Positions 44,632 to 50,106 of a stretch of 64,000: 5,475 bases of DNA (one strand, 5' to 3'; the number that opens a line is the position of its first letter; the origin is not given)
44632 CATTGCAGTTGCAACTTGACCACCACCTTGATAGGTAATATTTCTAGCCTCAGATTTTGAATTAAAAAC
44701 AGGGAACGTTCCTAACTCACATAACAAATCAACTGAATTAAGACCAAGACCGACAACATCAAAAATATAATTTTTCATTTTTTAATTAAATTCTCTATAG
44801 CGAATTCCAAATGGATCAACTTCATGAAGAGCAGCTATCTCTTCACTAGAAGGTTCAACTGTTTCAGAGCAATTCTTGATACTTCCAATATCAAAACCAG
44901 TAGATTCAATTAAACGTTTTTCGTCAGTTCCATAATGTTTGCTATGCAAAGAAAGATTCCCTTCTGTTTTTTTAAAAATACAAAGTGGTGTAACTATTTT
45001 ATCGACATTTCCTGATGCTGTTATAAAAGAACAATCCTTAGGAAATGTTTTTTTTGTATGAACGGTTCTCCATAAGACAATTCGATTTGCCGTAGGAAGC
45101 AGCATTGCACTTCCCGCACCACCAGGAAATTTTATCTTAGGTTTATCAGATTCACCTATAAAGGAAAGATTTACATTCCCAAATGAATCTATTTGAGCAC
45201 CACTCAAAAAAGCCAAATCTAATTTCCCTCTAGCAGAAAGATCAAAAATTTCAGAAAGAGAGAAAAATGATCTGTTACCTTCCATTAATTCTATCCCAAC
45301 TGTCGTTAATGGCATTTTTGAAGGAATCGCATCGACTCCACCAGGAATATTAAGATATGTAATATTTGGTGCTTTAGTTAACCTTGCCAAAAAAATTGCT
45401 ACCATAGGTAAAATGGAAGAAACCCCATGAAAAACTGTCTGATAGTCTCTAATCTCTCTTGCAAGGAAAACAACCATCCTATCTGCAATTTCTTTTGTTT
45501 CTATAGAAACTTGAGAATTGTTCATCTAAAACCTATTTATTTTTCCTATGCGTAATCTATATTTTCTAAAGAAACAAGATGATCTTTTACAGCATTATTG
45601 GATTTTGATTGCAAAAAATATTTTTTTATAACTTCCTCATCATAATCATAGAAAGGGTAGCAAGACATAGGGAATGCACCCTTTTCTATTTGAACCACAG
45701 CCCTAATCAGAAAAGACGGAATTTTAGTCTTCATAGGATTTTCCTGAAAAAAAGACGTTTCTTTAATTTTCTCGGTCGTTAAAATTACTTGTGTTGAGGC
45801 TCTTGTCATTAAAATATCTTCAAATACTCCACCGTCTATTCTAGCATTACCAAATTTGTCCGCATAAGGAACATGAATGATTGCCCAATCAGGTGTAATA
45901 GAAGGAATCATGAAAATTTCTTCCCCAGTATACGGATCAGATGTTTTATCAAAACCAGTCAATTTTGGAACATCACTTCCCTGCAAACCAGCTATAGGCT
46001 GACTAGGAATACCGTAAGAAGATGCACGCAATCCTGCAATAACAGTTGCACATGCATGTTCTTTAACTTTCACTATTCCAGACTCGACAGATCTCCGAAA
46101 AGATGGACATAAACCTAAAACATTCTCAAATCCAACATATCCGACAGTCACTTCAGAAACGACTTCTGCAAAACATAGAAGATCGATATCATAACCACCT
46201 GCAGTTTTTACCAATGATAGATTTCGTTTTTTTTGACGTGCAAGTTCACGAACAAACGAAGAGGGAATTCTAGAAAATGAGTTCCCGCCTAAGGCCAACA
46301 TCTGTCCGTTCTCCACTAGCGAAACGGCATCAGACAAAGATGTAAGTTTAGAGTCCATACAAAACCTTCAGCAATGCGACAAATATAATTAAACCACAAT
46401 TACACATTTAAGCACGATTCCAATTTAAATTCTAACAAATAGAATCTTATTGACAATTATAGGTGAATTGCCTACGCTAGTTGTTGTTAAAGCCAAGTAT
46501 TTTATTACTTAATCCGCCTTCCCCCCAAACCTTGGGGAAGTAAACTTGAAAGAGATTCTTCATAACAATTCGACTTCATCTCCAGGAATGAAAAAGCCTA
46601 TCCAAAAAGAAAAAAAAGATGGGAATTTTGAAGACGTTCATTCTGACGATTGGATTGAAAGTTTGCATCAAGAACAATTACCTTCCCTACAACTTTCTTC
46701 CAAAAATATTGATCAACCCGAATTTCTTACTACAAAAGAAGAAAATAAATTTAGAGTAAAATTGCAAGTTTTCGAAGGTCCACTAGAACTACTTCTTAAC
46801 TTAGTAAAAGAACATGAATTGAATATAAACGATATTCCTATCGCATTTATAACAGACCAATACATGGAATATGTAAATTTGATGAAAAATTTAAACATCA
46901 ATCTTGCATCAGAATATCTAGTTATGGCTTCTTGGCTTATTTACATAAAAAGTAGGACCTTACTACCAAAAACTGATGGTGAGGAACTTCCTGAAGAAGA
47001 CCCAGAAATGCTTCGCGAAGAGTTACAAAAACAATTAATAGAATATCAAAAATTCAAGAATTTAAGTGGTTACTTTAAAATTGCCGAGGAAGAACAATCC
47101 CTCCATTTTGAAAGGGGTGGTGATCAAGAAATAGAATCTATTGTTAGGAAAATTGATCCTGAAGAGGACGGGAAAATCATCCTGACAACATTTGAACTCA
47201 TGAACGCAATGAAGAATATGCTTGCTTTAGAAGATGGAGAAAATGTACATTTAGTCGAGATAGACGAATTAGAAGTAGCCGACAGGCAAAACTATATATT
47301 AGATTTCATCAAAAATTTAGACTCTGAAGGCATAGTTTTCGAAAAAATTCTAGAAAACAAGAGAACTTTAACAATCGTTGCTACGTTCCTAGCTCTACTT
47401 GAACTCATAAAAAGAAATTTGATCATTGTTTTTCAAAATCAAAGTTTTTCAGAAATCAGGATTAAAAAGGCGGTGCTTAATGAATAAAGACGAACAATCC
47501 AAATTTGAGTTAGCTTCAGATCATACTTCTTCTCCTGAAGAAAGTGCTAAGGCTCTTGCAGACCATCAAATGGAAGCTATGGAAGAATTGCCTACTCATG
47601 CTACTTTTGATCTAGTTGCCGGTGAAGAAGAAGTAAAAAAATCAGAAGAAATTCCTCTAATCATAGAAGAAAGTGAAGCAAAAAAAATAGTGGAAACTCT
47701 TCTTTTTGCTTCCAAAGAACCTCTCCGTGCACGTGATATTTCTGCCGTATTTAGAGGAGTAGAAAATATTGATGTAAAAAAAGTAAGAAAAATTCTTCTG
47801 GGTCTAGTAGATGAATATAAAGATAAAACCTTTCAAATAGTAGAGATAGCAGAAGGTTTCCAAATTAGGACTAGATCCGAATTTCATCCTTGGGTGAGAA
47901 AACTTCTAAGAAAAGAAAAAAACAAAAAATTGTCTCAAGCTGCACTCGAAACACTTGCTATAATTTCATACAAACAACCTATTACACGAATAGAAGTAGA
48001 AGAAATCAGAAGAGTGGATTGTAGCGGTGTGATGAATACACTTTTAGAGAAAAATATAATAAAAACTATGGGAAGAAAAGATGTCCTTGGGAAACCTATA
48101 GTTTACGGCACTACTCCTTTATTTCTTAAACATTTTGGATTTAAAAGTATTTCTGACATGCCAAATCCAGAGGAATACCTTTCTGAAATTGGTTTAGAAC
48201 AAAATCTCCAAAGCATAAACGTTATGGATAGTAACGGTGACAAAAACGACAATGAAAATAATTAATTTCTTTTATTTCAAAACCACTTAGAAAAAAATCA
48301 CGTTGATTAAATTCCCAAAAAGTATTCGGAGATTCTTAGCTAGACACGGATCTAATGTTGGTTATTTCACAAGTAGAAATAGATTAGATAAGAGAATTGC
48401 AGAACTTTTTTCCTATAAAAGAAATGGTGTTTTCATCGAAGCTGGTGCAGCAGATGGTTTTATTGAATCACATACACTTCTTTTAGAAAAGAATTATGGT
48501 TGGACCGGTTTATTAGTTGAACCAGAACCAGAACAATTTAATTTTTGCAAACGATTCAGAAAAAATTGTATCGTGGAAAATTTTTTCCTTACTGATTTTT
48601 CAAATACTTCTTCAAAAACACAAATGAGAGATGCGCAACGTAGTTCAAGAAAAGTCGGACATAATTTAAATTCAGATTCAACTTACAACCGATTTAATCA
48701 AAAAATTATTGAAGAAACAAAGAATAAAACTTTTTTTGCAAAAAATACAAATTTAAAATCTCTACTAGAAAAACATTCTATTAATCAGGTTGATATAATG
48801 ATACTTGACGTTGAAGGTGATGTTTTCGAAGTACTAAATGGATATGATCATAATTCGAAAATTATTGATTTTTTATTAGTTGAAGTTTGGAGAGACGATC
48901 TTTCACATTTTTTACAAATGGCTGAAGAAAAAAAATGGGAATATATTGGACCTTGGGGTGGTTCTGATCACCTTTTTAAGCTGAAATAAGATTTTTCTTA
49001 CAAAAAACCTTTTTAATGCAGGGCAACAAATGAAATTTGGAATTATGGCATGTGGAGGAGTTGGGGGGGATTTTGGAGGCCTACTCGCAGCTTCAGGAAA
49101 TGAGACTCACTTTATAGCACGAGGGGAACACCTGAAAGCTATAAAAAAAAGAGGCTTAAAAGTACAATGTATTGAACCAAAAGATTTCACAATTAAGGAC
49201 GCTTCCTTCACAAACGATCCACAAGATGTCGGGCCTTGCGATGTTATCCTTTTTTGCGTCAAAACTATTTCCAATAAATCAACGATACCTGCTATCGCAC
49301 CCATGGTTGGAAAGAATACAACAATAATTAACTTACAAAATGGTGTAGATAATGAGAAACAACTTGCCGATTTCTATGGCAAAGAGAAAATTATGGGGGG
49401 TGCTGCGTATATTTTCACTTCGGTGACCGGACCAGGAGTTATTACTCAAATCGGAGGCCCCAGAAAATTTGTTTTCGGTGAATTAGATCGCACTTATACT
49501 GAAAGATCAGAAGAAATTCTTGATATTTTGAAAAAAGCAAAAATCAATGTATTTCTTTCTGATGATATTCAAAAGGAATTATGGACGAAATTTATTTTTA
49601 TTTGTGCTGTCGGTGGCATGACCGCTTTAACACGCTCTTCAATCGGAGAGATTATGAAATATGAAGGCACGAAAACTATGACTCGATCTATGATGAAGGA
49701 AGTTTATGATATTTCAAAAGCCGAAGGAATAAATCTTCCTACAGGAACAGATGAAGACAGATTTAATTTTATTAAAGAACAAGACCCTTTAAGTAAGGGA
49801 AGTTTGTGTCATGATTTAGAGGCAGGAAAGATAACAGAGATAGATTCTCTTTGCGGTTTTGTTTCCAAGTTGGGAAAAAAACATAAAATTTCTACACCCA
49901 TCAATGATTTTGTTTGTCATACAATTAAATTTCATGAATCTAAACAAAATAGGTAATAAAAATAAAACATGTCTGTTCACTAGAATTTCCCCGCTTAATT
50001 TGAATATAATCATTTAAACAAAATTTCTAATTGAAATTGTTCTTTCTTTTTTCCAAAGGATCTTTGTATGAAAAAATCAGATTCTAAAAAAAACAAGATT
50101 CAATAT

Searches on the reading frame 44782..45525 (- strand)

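Call 24: search_protein_families(library=pfam, proteins=[window:44782-45525:-], max_evalue=0.00001)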
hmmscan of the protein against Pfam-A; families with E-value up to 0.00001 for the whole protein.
window:44782-45525:- (247 aa): 1 family
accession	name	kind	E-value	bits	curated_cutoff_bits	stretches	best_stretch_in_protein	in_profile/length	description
PF01144.29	CoA_trans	-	1.3e-13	51.3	23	1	17-176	4-183/217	Coenzyme A transferase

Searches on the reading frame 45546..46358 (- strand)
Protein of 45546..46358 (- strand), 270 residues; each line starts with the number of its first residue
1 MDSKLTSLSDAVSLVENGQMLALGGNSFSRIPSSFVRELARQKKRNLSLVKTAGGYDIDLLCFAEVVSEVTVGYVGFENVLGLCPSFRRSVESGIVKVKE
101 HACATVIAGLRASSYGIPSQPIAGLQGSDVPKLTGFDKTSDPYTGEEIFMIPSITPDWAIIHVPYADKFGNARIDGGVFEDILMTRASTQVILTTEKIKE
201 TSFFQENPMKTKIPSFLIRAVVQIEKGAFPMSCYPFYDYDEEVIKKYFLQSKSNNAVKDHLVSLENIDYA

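Call 24: search_protein_families(library=pfam, proteins=[window:45546-46358:-], max_evalue=0.00001)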
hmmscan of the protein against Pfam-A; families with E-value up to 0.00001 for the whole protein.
window:45546-46358:- (270 aa): 1 family
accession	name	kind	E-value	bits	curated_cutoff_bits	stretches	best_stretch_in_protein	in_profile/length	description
PF01144.29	CoA_trans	-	3.8e-20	72.7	23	1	7-223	3-216/217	Coenzyme A transferase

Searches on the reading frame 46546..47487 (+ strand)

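Call 24: search_protein_families(library=pfam, proteins=[window:46546-47487:+], max_evalue=0.00001)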
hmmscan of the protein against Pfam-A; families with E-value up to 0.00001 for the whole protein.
window:46546-47487:+ (313 aa): 1 family
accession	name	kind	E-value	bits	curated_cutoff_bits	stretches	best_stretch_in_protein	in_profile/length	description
PF02616.19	SMC_ScpA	-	5.9e-32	112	24.6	1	86-307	1-230/232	Segregation and condensation protein ScpA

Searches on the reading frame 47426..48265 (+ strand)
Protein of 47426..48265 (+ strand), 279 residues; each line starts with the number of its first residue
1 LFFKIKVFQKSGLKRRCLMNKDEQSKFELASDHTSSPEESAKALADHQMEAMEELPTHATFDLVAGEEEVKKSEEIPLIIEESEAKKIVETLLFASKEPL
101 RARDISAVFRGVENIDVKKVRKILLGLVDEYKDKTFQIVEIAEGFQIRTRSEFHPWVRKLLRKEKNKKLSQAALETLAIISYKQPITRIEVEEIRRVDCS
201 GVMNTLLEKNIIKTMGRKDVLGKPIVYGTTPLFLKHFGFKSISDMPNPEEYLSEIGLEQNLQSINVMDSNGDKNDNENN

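Call 24: search_protein_families(library=pfam, proteins=[window:47426-48265:+], max_evalue=0.00001)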
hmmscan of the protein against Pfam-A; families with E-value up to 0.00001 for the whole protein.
window:47426-48265:+ (279 aa): 1 family
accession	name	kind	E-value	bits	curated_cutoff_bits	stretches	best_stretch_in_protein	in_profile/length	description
PF04079.22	SMC_ScpB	-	1.5e-51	174.6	27.4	1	88-247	2-159/160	Segregation and condensation complex subunit ScpB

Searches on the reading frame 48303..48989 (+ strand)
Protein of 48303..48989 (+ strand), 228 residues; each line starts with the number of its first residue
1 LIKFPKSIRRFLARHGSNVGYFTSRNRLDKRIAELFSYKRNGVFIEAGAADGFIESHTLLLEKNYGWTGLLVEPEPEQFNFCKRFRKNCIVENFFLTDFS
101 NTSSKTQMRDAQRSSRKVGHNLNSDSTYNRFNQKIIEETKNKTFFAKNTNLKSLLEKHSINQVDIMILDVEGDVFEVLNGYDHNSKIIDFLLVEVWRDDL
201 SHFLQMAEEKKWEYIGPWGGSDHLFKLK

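Call 24: search_protein_families(library=pfam, proteins=[window:48303-48989:+], max_evalue=0.00001)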
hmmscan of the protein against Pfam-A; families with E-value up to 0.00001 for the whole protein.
window:48303-48989:+ (228 aa): 1 family
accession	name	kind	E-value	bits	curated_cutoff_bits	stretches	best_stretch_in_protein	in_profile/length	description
PF05050.19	Methyltransf_21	-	4.1e-10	40.5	22.7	1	47-195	2-148/173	Methyltransferase FkbM domain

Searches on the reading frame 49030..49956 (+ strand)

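Call 24: search_protein_families(library=pfam, proteins=[window:49030-49956:+], max_evalue=0.00001)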
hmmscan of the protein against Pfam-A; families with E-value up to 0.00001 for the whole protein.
window:49030-49956:+ (308 aa): 2 families
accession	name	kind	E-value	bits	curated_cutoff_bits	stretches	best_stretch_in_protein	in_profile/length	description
PF02558.23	ApbA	-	5e-34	117.5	22.2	1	5-153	3-149/150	Ketopantoate reductase PanE/ApbA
PF08546.17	ApbA_C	-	8.1e-29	100.9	22.7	1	179-302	1-124/125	Ketopantoate reductase PanE/ApbA C terminal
